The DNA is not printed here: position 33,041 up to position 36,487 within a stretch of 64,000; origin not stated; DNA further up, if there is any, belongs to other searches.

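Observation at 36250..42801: Conserved C-terminal Cys...CRxL-COOH motif shared by three adjacent paralogs: candidate sorting or secretion signal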

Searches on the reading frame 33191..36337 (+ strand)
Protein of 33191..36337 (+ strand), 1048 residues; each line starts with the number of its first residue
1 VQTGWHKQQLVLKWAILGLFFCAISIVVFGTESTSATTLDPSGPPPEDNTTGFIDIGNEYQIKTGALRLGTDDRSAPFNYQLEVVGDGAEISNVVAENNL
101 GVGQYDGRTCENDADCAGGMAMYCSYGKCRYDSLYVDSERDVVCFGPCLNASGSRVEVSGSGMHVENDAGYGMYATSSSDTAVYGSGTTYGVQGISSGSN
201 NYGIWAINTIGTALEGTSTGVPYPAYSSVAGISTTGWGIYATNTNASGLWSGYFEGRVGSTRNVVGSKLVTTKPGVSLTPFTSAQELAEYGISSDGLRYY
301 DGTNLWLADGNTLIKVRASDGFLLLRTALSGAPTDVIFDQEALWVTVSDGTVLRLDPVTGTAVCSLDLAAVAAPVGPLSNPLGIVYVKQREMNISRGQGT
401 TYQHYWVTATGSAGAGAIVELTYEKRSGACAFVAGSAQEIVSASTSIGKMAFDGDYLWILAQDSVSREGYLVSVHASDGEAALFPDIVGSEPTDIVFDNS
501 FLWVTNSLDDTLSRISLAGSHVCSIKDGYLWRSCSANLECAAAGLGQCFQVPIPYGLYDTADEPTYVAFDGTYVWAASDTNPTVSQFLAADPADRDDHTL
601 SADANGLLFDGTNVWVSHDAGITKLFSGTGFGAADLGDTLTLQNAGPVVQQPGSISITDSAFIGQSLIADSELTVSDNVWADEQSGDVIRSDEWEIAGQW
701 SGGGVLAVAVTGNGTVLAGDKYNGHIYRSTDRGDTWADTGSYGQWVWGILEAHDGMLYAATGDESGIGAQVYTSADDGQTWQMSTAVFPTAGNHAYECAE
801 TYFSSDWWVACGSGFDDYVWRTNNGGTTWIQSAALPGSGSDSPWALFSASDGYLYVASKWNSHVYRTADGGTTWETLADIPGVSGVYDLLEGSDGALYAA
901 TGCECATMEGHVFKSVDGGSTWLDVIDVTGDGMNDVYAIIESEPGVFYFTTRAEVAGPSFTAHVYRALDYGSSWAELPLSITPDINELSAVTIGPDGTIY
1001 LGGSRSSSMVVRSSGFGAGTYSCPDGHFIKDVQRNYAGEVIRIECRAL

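Call 3: search_protein_families(library=pfam, proteins=[window:33191-36337:+], max_evalue=0.1)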
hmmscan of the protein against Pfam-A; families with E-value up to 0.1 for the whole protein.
window:33191-36337:+ (1048 aa): 5 families
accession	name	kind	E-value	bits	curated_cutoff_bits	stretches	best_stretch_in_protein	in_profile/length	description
PF15902.12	Sortilin-Vps10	-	1.8e-09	37.3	33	1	725-830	2-110/446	Sortilin, neurotensin receptor 3,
PF13088.12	BNR_2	-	6.8e-07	29.3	31.4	1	681-878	40-252/277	BNR repeat-like domain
PF02012.26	BNR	-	0.004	17.3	27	0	772-782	1-11/12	BNR/Asp-box repeat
PF15899.11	BNR_6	-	0.017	15.6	27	0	726-738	1-13/14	BNR-Asp box repeat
PF07494.17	Reg_prop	-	0.046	14.4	20.4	0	744-762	5-23/24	Two component regulator propeller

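Call 4: search_protein_families(library=ncbifam, proteins=[window:33191-36337:+], max_evalue=0.1)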
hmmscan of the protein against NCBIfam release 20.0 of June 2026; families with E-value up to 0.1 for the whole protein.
window:33191-36337:+ (1048 aa): 2 families
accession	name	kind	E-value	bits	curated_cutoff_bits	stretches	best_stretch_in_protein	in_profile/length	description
NF045728.1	glycosyl_F510_1955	equivalog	1e-10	41.3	175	2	819-951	117-239/246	F510_1955 family glycosylhydrolase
NF053688.1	BamI_Bacteroidota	equivalog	0.00098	18.5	370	0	757-802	367-411/452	BamI family beta-barrel-assembly machinery protein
